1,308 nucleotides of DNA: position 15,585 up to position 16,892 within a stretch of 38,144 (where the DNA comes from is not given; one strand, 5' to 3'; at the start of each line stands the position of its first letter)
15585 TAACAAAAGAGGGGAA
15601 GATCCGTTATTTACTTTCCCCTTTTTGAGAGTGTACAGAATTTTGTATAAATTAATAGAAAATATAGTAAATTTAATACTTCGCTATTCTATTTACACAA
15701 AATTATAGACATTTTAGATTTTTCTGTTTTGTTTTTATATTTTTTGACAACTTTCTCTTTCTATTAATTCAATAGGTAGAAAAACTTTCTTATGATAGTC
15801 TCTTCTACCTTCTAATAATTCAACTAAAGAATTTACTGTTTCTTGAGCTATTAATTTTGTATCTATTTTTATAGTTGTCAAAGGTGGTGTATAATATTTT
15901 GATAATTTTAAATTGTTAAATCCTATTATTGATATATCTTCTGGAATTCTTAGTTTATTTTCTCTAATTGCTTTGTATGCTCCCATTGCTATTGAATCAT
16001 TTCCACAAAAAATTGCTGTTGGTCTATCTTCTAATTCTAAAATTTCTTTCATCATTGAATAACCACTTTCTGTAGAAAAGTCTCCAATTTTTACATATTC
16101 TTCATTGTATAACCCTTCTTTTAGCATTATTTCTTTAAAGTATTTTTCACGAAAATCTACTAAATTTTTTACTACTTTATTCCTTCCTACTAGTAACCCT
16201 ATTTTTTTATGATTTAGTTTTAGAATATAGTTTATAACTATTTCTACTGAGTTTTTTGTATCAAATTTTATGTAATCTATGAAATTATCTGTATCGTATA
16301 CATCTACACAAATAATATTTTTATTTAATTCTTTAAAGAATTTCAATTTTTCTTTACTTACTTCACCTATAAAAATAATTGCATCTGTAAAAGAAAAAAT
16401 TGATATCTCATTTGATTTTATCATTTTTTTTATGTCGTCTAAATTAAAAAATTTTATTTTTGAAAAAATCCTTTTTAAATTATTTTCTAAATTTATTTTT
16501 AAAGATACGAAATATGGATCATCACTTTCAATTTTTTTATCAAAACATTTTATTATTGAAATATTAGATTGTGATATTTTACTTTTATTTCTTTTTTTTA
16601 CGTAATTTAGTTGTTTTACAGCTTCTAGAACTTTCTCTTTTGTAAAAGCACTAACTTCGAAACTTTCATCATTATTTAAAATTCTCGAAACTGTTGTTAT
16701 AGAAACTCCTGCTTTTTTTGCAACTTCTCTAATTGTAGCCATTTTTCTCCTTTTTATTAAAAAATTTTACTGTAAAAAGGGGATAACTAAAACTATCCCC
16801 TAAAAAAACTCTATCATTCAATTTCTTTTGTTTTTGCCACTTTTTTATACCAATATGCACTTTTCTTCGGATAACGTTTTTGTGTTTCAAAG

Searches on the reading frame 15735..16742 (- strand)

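Call 7: search_protein_families(library=pfam, proteins=[window:15735-16742:-], max_evalue=0.01)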
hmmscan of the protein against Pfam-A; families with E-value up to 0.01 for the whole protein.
window:15735-16742:- (335 aa): 6 families
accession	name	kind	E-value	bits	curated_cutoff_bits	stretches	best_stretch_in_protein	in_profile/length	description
PF13377.12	Peripla_BP_3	-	4.5e-36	124.9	26.5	1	171-332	2-167/167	Periplasmic binding protein-like domain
PF00356.27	LacI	-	2.9e-16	59.4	27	1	3-48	1-44/46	Bacterial regulatory proteins, lacI family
PF00532.27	Peripla_BP_1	-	2.5e-15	57.1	22.2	1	73-328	11-279/281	Periplasmic binding proteins and sugar binding domain of LacI family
PF13407.12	Peripla_BP_4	-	1.9e-08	34.6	35.1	1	77-312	12-256/258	Periplasmic binding protein domain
PF01381.28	HTH_3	-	0.0015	19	23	1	3-24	11-32/55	Helix-turn-helix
PF13542.12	HTH_Tnp_ISL3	-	0.0072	16.2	27.4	0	1-23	27-48/51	Helix-turn-helix domain of transposase family ISL3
